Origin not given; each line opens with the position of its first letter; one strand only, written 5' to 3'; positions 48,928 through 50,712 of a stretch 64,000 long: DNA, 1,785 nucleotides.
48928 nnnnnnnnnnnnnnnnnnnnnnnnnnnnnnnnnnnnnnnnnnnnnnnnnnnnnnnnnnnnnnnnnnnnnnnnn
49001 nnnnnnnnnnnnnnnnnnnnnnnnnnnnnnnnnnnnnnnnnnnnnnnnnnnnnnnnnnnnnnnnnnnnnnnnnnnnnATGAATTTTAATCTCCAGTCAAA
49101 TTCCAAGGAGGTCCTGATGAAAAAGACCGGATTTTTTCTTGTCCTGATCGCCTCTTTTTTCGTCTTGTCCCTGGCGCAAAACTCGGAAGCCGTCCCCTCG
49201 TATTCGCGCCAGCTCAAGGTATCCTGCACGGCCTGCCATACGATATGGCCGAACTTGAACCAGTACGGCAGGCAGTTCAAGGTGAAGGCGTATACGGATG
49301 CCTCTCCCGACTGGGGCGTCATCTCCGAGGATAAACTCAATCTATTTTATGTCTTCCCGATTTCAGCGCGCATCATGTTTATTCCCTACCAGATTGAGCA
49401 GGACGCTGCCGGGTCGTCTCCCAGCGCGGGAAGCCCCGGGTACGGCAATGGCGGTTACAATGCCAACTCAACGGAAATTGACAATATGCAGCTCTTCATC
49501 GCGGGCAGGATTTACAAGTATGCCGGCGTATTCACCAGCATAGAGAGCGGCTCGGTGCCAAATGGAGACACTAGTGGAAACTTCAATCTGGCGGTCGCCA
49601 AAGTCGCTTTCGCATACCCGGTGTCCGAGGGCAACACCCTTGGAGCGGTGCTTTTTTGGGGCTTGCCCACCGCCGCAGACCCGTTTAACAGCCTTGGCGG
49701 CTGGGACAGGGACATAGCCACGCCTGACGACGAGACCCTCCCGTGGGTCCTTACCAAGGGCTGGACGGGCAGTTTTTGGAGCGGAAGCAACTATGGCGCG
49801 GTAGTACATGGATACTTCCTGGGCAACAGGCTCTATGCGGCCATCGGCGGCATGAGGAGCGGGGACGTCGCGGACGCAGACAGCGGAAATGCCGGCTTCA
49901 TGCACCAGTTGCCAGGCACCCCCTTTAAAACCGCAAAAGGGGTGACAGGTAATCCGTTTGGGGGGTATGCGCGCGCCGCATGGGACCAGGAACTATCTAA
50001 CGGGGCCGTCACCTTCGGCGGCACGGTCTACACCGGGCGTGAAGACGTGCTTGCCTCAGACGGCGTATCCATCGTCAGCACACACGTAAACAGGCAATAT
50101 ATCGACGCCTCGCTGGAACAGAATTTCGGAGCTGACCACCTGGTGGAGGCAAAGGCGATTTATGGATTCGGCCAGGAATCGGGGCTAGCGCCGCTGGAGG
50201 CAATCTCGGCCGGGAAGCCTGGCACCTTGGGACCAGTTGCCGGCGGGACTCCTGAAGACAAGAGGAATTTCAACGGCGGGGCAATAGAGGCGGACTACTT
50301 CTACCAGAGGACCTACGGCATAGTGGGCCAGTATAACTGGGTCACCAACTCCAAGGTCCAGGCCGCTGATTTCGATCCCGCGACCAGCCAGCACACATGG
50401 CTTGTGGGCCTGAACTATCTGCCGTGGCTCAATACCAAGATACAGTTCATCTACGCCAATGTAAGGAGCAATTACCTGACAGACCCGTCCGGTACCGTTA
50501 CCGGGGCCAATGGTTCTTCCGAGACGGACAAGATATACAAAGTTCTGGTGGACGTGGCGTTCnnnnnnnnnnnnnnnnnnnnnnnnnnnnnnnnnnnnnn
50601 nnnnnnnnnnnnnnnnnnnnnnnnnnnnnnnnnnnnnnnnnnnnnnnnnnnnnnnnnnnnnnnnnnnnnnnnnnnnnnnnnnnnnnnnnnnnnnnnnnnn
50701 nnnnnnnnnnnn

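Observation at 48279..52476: Compact cupredoxin + Cyc2-like porin-cytochrome + bd-like oxidase/cytochrome c module: candidate extracellular metal-oxidation (electron uptake) chain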

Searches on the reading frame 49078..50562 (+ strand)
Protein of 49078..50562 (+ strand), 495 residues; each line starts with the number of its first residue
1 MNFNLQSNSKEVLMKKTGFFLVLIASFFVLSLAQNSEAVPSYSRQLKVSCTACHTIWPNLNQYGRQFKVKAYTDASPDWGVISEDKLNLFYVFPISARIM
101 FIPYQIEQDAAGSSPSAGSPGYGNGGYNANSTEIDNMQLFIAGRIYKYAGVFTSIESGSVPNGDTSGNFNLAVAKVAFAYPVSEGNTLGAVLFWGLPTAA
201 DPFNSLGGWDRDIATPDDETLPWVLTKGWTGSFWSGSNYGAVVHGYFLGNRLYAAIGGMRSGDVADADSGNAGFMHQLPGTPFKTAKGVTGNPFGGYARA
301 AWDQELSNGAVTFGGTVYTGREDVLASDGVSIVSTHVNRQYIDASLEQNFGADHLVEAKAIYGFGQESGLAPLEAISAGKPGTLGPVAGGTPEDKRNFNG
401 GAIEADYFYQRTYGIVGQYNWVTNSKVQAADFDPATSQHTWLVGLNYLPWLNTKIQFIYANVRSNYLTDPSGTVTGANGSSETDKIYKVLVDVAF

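Call 6: search_protein_families(library=pfam, proteins=[window:49078-50562:+], max_evalue=0.1)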
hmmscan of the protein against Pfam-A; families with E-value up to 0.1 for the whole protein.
window:49078-50562:+ (495 aa): 1 family
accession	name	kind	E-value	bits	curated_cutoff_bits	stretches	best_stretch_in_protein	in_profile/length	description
PF23097.1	NOL10_2nd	-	0.032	14.9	27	1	236-255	23-42/48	Nucleolar protein 10-like, second domain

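Call 7: search_protein_families(library=ncbifam, proteins=[window:49078-50562:+], max_evalue=0.1)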
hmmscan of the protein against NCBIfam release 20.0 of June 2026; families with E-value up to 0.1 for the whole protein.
window:49078-50562:+ (495 aa): 0 families

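Call 8: find_homologous_proteins(query=window:49117-50562:+, max_evalue=0.001)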
Query window:49117-50562:+ (482 aa): 139 proteins with E <= 0.001 among 8000 candidates; the best 120 are listed.
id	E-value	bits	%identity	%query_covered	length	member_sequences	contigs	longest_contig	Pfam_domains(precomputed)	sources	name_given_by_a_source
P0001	0.0e+0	1105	100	100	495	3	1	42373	-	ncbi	-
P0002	6.4e-280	947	87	100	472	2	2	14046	-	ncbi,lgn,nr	ncbi:MAG: hypothetical protein M0033_05675 [Nitrospiraceae bacterium]|nr:hypothetical protein [Nitro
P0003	1.4e-256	870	79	100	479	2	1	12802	-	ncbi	-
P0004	4.1e-249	846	78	100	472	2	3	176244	-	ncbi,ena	-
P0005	2.4e-230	784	72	100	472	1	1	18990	-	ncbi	-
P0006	2.1e-213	728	70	100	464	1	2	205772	-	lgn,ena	-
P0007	1.8e-209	715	68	100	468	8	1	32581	-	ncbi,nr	ncbi:MAG: hypothetical protein M0Z52_07935 [Actinomycetota bacterium]|nr:hypothetical protein [Actin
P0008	4.0e-208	710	68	100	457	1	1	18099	-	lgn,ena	-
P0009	1.7e-206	705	69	100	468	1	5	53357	-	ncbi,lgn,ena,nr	ncbi:MAG: hypothetical protein M0Z61_00400 [Nitrospiraceae bacterium]|nr:hypothetical protein [Nitro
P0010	1.3e-205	702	68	100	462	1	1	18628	-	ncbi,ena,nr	ncbi:MAG: hypothetical protein M0Z58_09315 [Nitrospiraceae bacterium]|nr:hypothetical protein [Nitro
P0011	6.2e-193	660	65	100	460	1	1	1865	-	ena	-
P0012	7.0e-152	525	54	100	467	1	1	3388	-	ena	-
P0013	2.8e-129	450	48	100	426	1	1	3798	-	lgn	-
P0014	1.9e-127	444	49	100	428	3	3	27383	-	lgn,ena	-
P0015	2.9e-126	440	47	100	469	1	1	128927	-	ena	-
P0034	2.2e-110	388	45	96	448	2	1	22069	-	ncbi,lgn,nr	ncbi:MAG TPA: hypothetical protein DCP92_06095 [Nitrospiraceae bacterium]|nr:hypothetical protein [N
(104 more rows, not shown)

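Call 9: search_solved_structures(query=window:49117-50562:+, max_evalue=1)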
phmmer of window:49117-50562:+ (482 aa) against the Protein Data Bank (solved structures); distinct sequences matched with E-value up to 1: 0.

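Call 11: find_encoding_contigs(protein=P0001, flank=6000, max_places=3)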
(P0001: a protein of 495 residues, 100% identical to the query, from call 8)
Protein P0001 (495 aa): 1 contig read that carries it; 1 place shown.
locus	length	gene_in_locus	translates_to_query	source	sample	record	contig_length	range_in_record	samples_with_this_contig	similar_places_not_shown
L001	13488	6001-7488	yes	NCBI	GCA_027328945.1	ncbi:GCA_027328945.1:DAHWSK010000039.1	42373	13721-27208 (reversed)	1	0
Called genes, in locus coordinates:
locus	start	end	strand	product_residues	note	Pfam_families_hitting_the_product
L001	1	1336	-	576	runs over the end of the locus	PF14716:HHH_8, PF00633:HHH (faint), PF14520:HHH_5, PF14791:DNA_pol_B_thumb, PF02811:PHP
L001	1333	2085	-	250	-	PF01904:DUF72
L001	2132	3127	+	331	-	PF02616:SMC_ScpA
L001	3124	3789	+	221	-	PF03548:LolA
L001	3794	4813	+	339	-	PF00814:TsaD, PF02543:Carbam_trans_N (faint), PF22521:HypF_C_2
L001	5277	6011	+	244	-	PF13620:CarboxypepD_reg (weak)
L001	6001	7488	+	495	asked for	-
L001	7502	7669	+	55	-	-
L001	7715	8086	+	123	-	PF01654:Cyt_bd_oxida_I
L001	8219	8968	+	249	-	-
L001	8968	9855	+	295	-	PF00582:Usp, PF08369:PCP_red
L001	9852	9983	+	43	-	-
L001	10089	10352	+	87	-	-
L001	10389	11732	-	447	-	PF13847:Methyltransf_31 (faint), PF05958:tRNA_U5-meth_tr, PF02475:TRM5-TYW2_MTfase (faint), PF03602:Cons_hypoth95 (weak)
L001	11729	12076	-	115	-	PF00072:Response_reg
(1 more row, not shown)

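Call 12: find_encoding_contigs(protein=P0004, flank=6000, max_places=3)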
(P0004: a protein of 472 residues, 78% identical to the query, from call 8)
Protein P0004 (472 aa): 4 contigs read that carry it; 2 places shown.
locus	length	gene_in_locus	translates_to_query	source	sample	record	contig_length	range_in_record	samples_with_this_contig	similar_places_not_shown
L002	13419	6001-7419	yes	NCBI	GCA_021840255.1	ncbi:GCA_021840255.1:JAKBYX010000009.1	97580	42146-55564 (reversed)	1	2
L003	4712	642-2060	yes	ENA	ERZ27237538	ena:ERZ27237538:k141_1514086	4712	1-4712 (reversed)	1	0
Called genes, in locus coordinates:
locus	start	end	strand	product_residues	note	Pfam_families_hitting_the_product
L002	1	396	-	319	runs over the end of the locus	PF12838:Fer4_7, PF13247:Fer4_11, PF13187:Fer4_9 (weak), PF12797:Fer4_2 (weak), PF12837:Fer4_6 (weak), PF13237:Fer4_10, PF12838:Fer4_7, PF13247:Fer4_11, +4 more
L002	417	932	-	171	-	PF09699:Paired_CXXCH_1 (faint), PF14522:Cytochrome_C7 (faint)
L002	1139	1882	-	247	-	PF02683:DsbD_TM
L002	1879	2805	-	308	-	PF03473:MOSC, PF00994:MoCF_biosynth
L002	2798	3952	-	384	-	PF02540:NAD_synthase (faint), PF03054:tRNA_Me_trans, PF24167:DUF7411 (faint), PF20259:tRNA_Me_trans_M, PF20258:tRNA_Me_trans_C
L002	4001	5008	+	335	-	PF00291:PALP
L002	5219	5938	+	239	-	PF14686:fn3_3 (faint), PF13620:CarboxypepD_reg (weak)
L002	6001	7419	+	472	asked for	-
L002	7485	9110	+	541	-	PF00672:HAMP, PF00015:MCPsignal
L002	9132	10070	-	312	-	PF03706:LPG_synthase_TM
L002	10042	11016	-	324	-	PF00535:Glycos_transf_2, PF10111:Glyco_tranf_2_2 (weak)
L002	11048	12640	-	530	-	PF13231:PMT_2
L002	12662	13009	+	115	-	-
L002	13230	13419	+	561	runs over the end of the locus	PF00474:SSF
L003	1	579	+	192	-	?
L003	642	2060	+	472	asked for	-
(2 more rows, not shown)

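Call 18: find_related_loci(query=A1, collection=genome_contigs, flank=8000)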
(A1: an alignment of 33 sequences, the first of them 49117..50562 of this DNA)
Query A1 (482 aa) in genome_contigs; peptide patterns used: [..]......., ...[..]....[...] (x = any residue, [..] = any of these).
97 stretches matched a pattern; 24 encode a relative of the query (tblastn E <= 1e-3); 24 distinct loci.
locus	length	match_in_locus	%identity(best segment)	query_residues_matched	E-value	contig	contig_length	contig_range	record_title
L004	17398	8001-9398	78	6-482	0e+0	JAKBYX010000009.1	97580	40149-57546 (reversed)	MAG: Nitrospirae bacterium isolate WY3.bin168 NODE_312_length_97580_cov_2.225729, whole genome shotgun sequence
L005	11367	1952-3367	72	1-482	0e+0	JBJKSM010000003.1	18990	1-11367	MAG: Thermodesulfovibrionales bacterium isolate Bin_82 S1Ck127_582847_flag_0_multi_7.9926_len_18990, whole genome shotgu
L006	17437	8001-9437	79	1-482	0e+0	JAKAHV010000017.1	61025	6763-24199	MAG: Nitrospirae bacterium isolate WY3.bin132 NODE_677_length_61025_cov_2.349667, whole genome shotgun sequence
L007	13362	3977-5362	68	1-482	0e+0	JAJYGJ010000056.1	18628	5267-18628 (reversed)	MAG: Nitrospirae bacterium isolate DBS1-3.bin125 NODE_5383_length_18628_cov_1.16486, whole genome shotgun sequence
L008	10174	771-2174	69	1-482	0e+0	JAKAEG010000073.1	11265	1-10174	MAG: Nitrospirae bacterium isolate WY1.bin133 NODE_9191_length_11265_cov_1.495960, whole genome shotgun sequence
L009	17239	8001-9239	47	19-482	3e-132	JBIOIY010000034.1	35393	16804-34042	MAG: Thermodesulfovibrionales bacterium isolate GcC11-22 k141_878491_length_35393_cov_102.5380, whole genome shotgun seq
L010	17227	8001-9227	48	19-482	1e-132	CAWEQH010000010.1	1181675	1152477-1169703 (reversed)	MAG: uncultured Nitrospiraceae bacterium isolate MFD01872.bin.1.109 genome assembly, contig: contig_59915, whole genome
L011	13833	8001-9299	48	1-482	9e-132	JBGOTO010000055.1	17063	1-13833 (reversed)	MAG: Nitrospirota bacterium isolate OBJ_0618_7090110_160 k141_1434775_length_17063_cov_15.0145, whole genome shotgun seq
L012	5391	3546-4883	46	2-482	1e-130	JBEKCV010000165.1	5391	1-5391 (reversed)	MAG: Thermodesulfovibrionales bacterium isolate SPRUCE 168 SPRUCE_168_165, whole genome shotgun sequence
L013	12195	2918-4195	45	21-482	3e-124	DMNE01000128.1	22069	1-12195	MAG TPA_asm: Nitrospiraceae bacterium isolate UBA9159 contig_21891, whole genome shotgun sequence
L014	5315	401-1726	46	1-482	1e-120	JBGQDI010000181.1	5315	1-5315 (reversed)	MAG: Nitrospirota bacterium isolate OBJ2_061818_110_2 k141_1659870_length_5315_cov_9.3175, whole genome shotgun sequence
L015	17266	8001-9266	40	1-482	1e-114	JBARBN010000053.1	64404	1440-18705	MAG: Nitrospirota bacterium isolate MFD05764_ilm_asm_bin136 k127_65655, whole genome shotgun sequence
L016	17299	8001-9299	42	1-482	2e-112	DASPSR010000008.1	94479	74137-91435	MAG TPA_asm: Nitrospirota bacterium isolate SMAG_U12256 k141_593315, whole genome shotgun sequence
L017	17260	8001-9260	42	1-482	3e-111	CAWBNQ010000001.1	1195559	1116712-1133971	MAG: Nitrospirota bacterium isolate MFD01299.bin.1.15 genome assembly, contig: contig_15494, whole genome shotgun sequen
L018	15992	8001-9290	44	1-482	8e-111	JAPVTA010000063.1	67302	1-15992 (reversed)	MAG: Thermodesulfobacteriota bacterium isolate MW3_metabat.11 k97_132638, whole genome shotgun sequence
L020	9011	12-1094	38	37-482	3e-76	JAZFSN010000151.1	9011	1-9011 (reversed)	MAG: Thermodesulfovibrionia bacterium isolate BS2bin.1 BS2bin.1_151, whole genome shotgun sequence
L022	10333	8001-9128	28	1-450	2e-37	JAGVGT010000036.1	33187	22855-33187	MAG: Deltaproteobacteria bacterium isolate DeMMO2_17 c_000000015798, whole genome shotgun sequence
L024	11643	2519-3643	29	1-450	1e-34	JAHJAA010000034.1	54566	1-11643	MAG: Proteobacteria bacterium isolate Modern_marine.mb.199 Modern_marine.mb.199_k141_808948, whole genome shotgun sequen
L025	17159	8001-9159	39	1-450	4e-35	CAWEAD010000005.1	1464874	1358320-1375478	MAG: uncultured delta proteobacterium isolate MFD05684.bin.1.22 genome assembly, contig: contig_16785, whole genome shot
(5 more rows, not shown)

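Call 27: predict_structure(alignment_id=A1)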
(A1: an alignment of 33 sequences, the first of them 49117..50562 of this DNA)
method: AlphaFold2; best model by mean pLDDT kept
length: 482 residues; sequences in the alignment: 33
mean_pLDDT: 69.6   pTM: 0.75
mean pLDDT of the five models: 69.6, 67.4, 67.0, 66.8, 65.2
residues with pLDDT >= 90: 65; 70-90: 207; 50-70: 113; < 50: 97
segments of 3 or more residues with pLDDT < 50: 18-30, 32-36, 49-51, 60-67, 101-113, 150-152, 253-271, 360-378, 459-465
pLDDT, mean of each block of 10 residues (from residue 1): 66 55 37 47 54 49 47 52 77 69 38 58 76 73 67 68 83 84 78 68 69 80 84 85 84 43 37 64 90 80 87 62 89 80 89 75 45 44 90 85 93 75 87 83 88 63 59 84 73
secondary structure, 60 per line:
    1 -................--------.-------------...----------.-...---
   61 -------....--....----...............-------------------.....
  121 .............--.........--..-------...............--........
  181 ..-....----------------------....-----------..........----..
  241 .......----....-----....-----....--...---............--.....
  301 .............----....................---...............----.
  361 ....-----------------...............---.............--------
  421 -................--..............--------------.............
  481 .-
elements in order: H2-17 E40-42 E55-57 E68-71 E74-77 E82-96 E116-133 E136-144 E156-170 E173-182 H184-187 H210-213 E225-234 E239-247 H252-255 H261-264 E270-273 E282-293 E296-313 E318-337 E341-355 H360-364 E382-396 E400-412 E422-437 E440-453 E468-481

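Call 33: fold_search(model_id=the predicted structure, library=pdb)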
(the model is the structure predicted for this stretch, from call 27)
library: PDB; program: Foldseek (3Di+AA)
matches with E <= 10: 931; with E <= 0.001: 241
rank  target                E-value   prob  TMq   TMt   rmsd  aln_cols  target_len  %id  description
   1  5ldv                  5.3e-10  1.00  0.38  0.44  14.6       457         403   10  Crystal Structures of MOMP from Campylobacter jejuni (released 2016-10-26)
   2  8jto                  5.6e-10  1.00  0.44  0.59   7.3       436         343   11  Outer membrane porin of Burkholderia pseudomallei (BpsOmp38) in complex with ceftazidime (released 2024-06-26)
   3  5ldt_A                5.6e-10  1.00  0.39  0.45  14.0       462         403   10  Crystal Structures of MOMP from Campylobacter jejuni (released 2016-10-26)
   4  3a2s_X                6.0e-10  1.00  0.44  0.59   8.5       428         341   10  Crystal Structure of outer membrane protein PorB from Neisseria meningitidis in complex with sucrose (released 2010-04-07)
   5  2fgq                  7.8e-10  1.00  0.47  0.66   8.0       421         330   12  High resolution X-ray structure of Omp32 in complex with malate (released 2006-01-31)
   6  8wv0_A                1.1e-09  1.00  0.43  0.58   8.4       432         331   12  Outer membrane porin of Burkholderia pseudomallei (BpsOmp38) (released 2024-10-30)
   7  6eus_A                1.4e-09  1.00  0.44  0.58   8.4       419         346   10  Crystal structure of the outer membrane channel DcaP of Acinetobacter baumannii (released 2018-11-14)
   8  2o4v_A                1.4e-09  1.00  0.45  0.51   8.2       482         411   10  An arginine ladder in OprP mediates phosphate specific transfer across the outer membrane (released 2006-12-26)
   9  3wi5                  1.9e-09  1.00  0.45  0.65   7.3       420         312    9  Crystal structure of the Loop 7 mutant PorB from Neisseria meningitidis serogroup B (released 2014-01-01)
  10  1e54_A                2.6e-09  1.00  0.48  0.66   7.5       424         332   11  Anion-selective porin from Comamonas acidovorans (released 2001-07-12)
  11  6ehf                  4.5e-09  1.00  0.38  0.52   9.7       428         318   10  OmpT (in-vitro folded), an outer membrane protein Vibrio cholerae (trimer form) (released 2018-04-25)
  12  8wv0_B                4.8e-09  1.00  0.41  0.56   8.3       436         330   13  Outer membrane porin of Burkholderia pseudomallei (BpsOmp38) (released 2024-10-30)
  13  6ehd                  6.0e-09  1.00  0.38  0.52   9.5       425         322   10  OmpT (in-vitro folded), an outer membrane protein of Vibrio cholerae (released 2018-04-25)
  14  1oh2_Q                7.0e-09  1.00  0.40  0.45  10.9       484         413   12  Sucrose-Specific Porin, with Bound Sucrose Molecules (released 2003-05-29)
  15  6ehe                  9.8e-09  1.00  0.39  0.57   8.1       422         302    9  OmpTdeltaL8 (loop L8 deletion mutant of OmpT), an outer membrane protein of Vibrio cholerae (released 2018-04-25)
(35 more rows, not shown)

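Call 42: search_protein_families(library=pfam, proteins=[L006:9472-11214:+, L006:11217-11738:+, L006:11827-12624:+, L006:12635-14251:+, L006:14270-15265:+, L006:15244-16569:+, L006:16565-16825:+, L009:6453-7178:+, L009:7198-7905:+, L009:16362-17036:+], max_evalue=0.01)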
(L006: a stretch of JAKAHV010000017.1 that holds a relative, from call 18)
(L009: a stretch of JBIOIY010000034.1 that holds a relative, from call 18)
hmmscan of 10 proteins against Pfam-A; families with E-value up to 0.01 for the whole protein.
L006:9472-11214:+ (581 aa): 1 family
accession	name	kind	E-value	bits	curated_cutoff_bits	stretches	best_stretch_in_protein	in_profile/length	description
PF01654.22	Cyt_bd_oxida_I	-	3.2e-12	46.2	26.2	1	58-287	9-237/418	Cytochrome bd terminal oxidase subunit I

L006:11217-11738:+ (174 aa): 2 families
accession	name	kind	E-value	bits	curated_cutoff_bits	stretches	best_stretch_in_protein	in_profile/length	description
PF00034.26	Cytochrom_C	-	1.2e-05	26.9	21.3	1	57-145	7-88/90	Cytochrome c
PF13442.11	Cytochrome_CBB3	-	0.0025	18.6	27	1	59-143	11-68/68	Cytochrome C oxidase, cbb3-type, subunit III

L006:11827-12624:+ (266 aa): 2 families
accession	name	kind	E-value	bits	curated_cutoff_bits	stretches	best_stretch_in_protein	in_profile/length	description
PF13442.11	Cytochrome_CBB3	-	6.5e-07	30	27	1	166-255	4-67/68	Cytochrome C oxidase, cbb3-type, subunit III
PF00034.26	Cytochrom_C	-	0.00033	22.3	21.3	1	165-245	1-76/90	Cytochrome c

L006:12635-14251:+ (539 aa): 3 families
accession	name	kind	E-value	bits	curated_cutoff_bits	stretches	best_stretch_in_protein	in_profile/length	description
PF00034.26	Cytochrom_C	-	6.7e-26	91.9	21.3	2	33-122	2-88/90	Cytochrome c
PF13442.11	Cytochrome_CBB3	-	1.9e-24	86.2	27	2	33-120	4-68/68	Cytochrome C oxidase, cbb3-type, subunit III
PF09459.16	EB_dh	-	2.2e-13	51.3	33.3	2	434-487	180-233/236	Ethylbenzene dehydrogenase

L006:14270-15265:+ (332 aa): 1 family
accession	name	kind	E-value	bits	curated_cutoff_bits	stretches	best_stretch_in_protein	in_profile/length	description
PF00582.32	Usp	-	6.1e-34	118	24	2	1-161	1-141/141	Universal stress protein family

L006:15244-16569:+ (442 aa): 4 families
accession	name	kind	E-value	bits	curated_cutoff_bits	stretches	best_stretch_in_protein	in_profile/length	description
PF04055.27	Radical_SAM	-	6e-23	82.3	29.5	1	26-180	2-151/166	Radical SAM superfamily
PF08369.16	PCP_red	-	1.1e-18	67.5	32.5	1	388-432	1-45/45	Proto-chlorophyllide reductase 57 kD subunit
PF13186.11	SPASM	-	8.5e-10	39.2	21.5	1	272-332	1-66/67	Iron-sulfur cluster-binding domain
PF13353.11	Fer4_12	-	0.0055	17.5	22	0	30-123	14-99/137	4Fe-4S single cluster domain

L006:16565-16825:+ (87 aa): 0 families

L009:6453-7178:+ (242 aa): 4 families
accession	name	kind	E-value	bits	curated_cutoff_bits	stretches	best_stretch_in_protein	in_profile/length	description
PF13620.12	CarboxypepD_reg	-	5.4e-08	33.5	32.3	1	176-234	17-79/82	Carboxypeptidase regulatory-like domain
PF14686.12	fn3_3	-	2.4e-07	30.9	24.4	1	159-231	4-74/75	Polysaccharide lyase family 4, domain II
PF13715.12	CarbopepD_reg_2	-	0.00031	21.1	32.2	1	175-209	16-50/88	CarboxypepD_reg-like domain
PF17802.7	SpaA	-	0.0097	16.5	23.1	0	187-208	36-57/91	Prealbumin-like fold domain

L009:7198-7905:+ (236 aa): 5 families
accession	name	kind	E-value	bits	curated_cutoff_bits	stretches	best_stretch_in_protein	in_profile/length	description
PF13620.12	CarboxypepD_reg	-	2.8e-08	34.4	32.3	1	184-230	30-76/82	Carboxypeptidase regulatory-like domain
PF14686.12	fn3_3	-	7.2e-08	32.5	24.4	1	181-228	24-72/75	Polysaccharide lyase family 4, domain II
PF13715.12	CarbopepD_reg_2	-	9.6e-05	22.8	32.2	1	178-208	20-50/88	CarboxypepD_reg-like domain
PF09430.16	EMC7_beta-sandw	-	0.00031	21.3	26.6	1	179-213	14-50/122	ER membrane protein complex subunit 7, beta-sandwich domain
PF17802.7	SpaA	-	0.0025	18.4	23.1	1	185-207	35-57/91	Prealbumin-like fold domain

L009:16362-17036:+ (225 aa): 1 family
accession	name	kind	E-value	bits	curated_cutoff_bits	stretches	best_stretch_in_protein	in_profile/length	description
PF01243.27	PNPOx_N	-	0.00037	21.3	28.1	1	128-175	48-83/120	Pyridoxamine 5'-phosphate oxidase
